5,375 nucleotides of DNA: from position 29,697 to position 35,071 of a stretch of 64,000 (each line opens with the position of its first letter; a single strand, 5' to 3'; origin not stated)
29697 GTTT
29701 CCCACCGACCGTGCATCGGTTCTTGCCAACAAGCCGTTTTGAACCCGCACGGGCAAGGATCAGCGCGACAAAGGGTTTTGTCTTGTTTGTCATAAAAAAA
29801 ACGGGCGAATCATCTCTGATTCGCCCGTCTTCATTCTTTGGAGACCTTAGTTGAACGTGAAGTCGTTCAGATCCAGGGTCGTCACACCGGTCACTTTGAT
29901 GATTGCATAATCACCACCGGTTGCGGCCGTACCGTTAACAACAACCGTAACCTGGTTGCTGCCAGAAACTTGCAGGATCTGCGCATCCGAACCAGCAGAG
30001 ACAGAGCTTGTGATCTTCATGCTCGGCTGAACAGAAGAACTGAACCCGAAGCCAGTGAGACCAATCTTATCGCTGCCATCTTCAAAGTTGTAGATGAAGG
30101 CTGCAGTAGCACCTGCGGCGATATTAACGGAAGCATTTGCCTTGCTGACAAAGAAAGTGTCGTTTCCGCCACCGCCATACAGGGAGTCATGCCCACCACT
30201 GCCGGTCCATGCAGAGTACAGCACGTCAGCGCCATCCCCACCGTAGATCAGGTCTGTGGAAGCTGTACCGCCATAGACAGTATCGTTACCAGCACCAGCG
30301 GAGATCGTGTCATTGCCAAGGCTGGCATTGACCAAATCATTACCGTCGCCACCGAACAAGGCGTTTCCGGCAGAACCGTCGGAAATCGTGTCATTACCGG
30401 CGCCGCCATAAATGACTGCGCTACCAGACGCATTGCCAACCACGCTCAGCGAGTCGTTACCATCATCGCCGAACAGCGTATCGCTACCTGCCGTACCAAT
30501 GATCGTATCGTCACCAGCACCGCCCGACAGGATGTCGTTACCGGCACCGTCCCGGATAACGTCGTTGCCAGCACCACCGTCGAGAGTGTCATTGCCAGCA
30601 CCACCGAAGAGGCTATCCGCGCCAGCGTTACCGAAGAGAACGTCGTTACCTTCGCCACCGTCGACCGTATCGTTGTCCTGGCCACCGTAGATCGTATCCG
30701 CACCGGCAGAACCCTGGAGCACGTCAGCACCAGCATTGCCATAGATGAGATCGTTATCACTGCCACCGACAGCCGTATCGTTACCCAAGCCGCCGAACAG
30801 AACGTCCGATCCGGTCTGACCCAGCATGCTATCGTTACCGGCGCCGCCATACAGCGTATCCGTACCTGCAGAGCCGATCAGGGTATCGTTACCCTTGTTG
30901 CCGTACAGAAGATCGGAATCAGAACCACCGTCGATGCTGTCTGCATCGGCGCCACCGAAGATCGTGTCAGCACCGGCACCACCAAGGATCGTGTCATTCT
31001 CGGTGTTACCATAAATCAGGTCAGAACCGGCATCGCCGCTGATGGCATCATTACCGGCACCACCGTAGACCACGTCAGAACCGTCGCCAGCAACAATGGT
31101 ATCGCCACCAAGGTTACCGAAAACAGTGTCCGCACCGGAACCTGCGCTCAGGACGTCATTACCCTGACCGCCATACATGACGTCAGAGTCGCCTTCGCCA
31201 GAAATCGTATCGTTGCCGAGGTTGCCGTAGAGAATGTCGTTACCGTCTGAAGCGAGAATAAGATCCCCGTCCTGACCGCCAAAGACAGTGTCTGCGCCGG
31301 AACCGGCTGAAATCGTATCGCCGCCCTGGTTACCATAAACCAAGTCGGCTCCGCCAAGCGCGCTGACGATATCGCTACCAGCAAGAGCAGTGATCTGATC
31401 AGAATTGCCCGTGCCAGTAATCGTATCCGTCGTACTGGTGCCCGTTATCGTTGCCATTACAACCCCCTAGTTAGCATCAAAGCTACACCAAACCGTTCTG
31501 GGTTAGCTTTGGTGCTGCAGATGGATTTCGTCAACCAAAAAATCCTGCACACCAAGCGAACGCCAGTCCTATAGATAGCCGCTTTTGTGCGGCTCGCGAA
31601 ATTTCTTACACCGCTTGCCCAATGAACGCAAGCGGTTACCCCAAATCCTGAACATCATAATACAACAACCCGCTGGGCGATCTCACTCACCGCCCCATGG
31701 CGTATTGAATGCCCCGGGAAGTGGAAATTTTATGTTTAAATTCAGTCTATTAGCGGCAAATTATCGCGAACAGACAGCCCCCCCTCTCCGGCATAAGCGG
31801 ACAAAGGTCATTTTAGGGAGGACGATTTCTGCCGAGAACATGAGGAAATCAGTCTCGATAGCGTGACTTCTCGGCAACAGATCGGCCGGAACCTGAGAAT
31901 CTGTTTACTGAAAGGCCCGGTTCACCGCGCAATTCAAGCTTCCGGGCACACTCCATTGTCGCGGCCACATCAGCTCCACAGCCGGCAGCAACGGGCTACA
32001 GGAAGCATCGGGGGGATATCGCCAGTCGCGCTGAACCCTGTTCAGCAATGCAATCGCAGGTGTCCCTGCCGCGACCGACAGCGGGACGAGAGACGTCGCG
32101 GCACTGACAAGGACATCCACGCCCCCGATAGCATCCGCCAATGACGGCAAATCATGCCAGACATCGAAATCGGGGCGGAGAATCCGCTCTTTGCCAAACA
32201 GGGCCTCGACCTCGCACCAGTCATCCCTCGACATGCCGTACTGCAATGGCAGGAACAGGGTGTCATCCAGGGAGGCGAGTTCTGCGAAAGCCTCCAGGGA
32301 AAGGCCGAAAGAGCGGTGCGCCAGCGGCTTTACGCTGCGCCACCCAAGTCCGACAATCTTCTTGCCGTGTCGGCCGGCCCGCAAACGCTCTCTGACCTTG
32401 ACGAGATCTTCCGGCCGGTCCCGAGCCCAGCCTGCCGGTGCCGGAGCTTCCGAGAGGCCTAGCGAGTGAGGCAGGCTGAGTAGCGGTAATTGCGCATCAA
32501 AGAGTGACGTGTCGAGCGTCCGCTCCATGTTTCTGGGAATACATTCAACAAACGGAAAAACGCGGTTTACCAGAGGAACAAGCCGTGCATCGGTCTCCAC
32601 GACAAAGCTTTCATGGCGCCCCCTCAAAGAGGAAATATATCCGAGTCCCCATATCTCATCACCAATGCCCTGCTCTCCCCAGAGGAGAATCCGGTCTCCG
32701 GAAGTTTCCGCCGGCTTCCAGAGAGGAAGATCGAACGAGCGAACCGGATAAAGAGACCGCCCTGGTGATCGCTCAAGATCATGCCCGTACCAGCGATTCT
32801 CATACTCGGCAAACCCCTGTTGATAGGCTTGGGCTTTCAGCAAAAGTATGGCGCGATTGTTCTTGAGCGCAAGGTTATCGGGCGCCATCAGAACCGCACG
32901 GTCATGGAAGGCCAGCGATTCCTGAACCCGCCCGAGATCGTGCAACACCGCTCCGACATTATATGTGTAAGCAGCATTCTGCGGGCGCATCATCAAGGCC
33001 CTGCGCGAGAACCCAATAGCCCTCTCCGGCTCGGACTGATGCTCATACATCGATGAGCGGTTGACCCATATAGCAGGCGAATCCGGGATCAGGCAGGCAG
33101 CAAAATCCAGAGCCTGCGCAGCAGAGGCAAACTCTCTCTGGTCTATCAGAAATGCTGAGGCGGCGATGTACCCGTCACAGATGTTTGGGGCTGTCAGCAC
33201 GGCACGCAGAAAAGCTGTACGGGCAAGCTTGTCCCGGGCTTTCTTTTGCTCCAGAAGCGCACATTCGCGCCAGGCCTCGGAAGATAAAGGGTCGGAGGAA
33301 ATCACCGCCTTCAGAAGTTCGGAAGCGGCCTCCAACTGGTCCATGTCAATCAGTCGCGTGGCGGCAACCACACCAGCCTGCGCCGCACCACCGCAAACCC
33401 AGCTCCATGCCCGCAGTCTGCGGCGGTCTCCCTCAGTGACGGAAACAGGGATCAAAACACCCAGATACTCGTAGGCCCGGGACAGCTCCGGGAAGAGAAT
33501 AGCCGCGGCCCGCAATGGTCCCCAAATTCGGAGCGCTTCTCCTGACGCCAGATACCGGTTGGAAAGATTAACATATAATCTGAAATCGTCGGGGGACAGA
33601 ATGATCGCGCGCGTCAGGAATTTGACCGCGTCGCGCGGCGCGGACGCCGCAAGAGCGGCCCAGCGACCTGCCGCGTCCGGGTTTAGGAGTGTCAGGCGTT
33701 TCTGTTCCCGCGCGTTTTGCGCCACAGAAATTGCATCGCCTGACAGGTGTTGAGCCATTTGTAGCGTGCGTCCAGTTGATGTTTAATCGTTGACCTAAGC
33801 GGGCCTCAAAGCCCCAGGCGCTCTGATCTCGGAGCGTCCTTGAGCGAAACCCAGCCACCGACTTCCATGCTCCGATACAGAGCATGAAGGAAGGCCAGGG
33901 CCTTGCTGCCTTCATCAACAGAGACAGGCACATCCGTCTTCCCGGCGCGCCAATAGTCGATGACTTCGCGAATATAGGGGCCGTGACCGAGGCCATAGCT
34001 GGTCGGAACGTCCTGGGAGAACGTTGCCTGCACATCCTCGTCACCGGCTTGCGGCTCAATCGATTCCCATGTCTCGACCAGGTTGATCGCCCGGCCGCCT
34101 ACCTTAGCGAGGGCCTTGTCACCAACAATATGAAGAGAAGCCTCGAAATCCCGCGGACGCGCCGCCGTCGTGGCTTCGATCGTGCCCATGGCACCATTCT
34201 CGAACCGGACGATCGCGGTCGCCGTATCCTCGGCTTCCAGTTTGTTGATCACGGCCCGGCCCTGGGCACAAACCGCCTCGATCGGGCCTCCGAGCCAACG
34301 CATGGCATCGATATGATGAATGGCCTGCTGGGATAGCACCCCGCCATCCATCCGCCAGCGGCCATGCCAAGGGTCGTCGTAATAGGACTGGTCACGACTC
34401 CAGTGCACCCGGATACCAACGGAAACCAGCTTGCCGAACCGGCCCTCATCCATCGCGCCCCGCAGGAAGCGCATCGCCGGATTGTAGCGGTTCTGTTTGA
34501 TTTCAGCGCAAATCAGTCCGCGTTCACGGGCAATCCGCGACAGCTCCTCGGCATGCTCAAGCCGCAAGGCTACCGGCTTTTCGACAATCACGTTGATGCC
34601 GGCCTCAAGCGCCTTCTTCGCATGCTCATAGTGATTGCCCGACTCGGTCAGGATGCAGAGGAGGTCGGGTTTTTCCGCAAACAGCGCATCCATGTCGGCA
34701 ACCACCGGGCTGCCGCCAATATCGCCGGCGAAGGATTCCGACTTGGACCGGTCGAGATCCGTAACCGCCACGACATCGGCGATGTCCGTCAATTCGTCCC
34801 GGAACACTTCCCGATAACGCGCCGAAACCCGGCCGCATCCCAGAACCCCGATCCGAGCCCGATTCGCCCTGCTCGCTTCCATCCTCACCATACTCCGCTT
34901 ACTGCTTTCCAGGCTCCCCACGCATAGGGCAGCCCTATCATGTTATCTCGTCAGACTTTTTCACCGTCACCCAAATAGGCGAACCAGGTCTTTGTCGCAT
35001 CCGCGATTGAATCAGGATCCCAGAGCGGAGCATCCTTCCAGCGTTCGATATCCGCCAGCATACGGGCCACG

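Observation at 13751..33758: Five paralogous TPR + GT9-like glycosyltransferases wrapped around a type I secretion system and its RTX protein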

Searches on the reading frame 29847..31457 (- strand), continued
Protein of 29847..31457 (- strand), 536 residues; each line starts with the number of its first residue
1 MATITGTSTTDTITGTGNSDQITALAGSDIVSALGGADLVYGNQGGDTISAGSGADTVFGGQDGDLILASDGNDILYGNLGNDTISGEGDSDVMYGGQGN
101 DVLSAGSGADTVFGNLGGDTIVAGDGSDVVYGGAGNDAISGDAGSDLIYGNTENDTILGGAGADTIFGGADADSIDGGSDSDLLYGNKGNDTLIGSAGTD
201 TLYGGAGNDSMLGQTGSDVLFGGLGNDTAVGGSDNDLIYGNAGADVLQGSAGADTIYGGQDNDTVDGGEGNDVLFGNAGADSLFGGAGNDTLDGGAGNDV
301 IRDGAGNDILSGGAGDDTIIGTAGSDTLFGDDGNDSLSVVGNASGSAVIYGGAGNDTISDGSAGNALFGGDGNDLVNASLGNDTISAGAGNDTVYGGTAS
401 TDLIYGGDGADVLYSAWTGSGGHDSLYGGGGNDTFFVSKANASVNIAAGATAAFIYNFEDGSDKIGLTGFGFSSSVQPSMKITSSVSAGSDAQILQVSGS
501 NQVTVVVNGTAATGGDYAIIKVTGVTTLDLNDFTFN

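Call 95: find_encoding_contigs(protein=P0167, flank=10000, max_places=1)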
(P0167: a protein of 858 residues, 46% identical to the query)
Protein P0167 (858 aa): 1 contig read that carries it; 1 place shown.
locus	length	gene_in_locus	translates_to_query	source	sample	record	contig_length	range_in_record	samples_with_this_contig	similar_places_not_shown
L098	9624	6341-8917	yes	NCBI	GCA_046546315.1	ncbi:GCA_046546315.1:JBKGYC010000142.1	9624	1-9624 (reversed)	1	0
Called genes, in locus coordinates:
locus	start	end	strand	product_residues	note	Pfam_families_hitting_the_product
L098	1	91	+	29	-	?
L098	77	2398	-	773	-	PF01326:PPDK_N, PF00391:PEP-utilizers, PF02896:PEP-utilizers_C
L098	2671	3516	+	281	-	PF13448:DUF4114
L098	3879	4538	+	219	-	-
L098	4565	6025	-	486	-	PF02878:PGM_PMM_I, PF02879:PGM_PMM_II, PF02880:PGM_PMM_III, PF00408:PGM_PMM_IV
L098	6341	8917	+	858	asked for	PF00353:HemolysinCabind, PF13229:Beta_helix (faint)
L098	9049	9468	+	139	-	PF00072:Response_reg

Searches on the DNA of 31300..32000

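Call 83: search_rna_families(source=window, start=31300, end=32000, threshold=evalue, max_evalue=1)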
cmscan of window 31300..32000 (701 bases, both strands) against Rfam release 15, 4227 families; matches with E-value up to 1: 0.
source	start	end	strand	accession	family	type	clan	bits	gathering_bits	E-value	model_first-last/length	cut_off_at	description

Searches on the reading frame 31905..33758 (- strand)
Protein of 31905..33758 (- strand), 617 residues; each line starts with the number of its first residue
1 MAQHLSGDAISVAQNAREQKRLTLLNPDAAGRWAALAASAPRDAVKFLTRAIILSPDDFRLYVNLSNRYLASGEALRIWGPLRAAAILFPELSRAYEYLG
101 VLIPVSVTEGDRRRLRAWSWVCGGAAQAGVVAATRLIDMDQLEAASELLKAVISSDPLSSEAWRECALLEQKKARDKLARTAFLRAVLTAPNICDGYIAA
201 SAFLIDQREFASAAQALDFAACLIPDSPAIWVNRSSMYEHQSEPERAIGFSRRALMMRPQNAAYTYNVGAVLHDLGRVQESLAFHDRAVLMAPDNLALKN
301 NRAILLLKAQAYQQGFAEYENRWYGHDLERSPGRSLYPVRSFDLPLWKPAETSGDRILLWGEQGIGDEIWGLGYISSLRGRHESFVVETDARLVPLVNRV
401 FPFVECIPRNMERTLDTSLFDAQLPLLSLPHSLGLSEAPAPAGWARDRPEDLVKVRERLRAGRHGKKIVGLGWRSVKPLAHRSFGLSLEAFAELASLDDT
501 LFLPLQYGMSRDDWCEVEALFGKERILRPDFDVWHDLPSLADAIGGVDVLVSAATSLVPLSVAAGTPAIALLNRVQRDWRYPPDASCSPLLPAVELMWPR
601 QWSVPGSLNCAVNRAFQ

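Call 3: search_protein_families(library=pfam, proteins=[window:31905-33758:-], max_evalue=0.01)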
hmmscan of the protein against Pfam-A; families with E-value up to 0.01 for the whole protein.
window:31905-33758:- (617 aa): 9 families
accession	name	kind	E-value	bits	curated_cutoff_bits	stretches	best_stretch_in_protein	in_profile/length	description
PF14559.12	TPR_19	-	5.7e-08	33.4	25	0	35-74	1-40/68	Tetratricopeptide repeat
PF13432.12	TPR_16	-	1.2e-07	32.4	32.7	0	205-261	8-64/65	Tetratricopeptide repeat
PF13428.12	TPR_14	-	1.7e-05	25.4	23.5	0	132-167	7-42/44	Tetratricopeptide repeat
PF13431.12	TPR_17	-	1.8e-05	25.1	24.4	0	48-74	2-28/34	Tetratricopeptide repeat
PF13371.12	TPR_9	-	3.5e-05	24.2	35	0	204-248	5-49/73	Tetratricopeptide repeat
PF13181.12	TPR_8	-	0.0004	20.8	25.7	0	230-261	3-34/34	Tetratricopeptide repeat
PF00515.34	TPR_1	-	0.00086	19.5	27.8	0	266-295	5-34/34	Tetratricopeptide repeat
PF13429.12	TPR_15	-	0.00099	19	26.2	1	225-280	143-198/280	Tetratricopeptide repeat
PF13414.12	TPR_11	-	0.0013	18.8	26.8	0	252-276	18-42/42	TPR repeat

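Call 6: search_protein_families(library=ncbifam, proteins=[window:31905-33758:-], max_evalue=0.01)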
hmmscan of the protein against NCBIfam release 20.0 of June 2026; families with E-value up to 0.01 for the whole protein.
window:31905-33758:- (617 aa): 9 families
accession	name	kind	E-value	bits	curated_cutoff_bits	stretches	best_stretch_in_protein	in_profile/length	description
TIGR02917.1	PEP_TPR_lipo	equivalog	1.7e-12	46.1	312.2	2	225-310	801-885/899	XrtA/PEP-CTERM system TPR-repeat protein PrsT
NF040959.1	MamA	equivalog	5.7e-12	45.5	200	2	141-287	52-198/204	magnetosome protein MamA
TIGR02521.1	type_IV_pilW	equivalog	2.3e-09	37.1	154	2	125-221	30-126/234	type IV pilus biogenesis/stability protein PilW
NF033920.0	C39_PA2778_fam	equivalog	2.9e-06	26.9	150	1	197-292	159-254/255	PA2778 family cysteine peptidase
TIGR02552.1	LcrH_SycD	equivalog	0.00022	21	104.8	0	240-296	64-120/136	SycD/LcrH family type III secretion system chaperone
NF041054.1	WAxxUGC_long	equivalog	0.0011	18.4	300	1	231-338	246-350/354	ResA-like WAxxUGC motif-containing protein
NF033762.1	social_mot_Tgl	equivalog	0.0011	18.3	225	0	260-319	29-123/252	social motility TPR repeat lipoprotein Tgl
NF033758.1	gliding_GltE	equivalog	0.0016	17.5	225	0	252-310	280-338/411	adventurous gliding motility TPR repeat lipoprotein GltE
NF008757.0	PRK11788.1-5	equivalog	0.005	16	363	1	126-274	180-328/388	lipopolysaccharide assembly protein LapB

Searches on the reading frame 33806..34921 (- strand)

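Call 4: search_protein_families(library=pfam, proteins=[window:33806-34921:-], max_evalue=0.01)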
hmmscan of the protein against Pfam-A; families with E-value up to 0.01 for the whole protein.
window:33806-34921:- (371 aa): 4 families
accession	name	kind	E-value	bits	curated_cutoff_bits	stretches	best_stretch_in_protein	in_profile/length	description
PF22725.1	GFO_IDH_MocA_C3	-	2.5e-28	99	27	1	151-270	2-121/124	GFO/IDH/MocA C-terminal domain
PF02894.22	GFO_IDH_MocA_C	-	1.1e-24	87.8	22.9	1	156-360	3-218/218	Oxidoreductase family, C-terminal alpha/beta domain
PF01408.29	GFO_IDH_MocA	-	2.8e-24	86.6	24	1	23-138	2-116/120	Oxidoreductase family, NAD-binding Rossmann fold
PF03447.22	NAD_binding_3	-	3.1e-06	28.3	24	1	28-135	1-110/116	Homoserine dehydrogenase, NAD binding domain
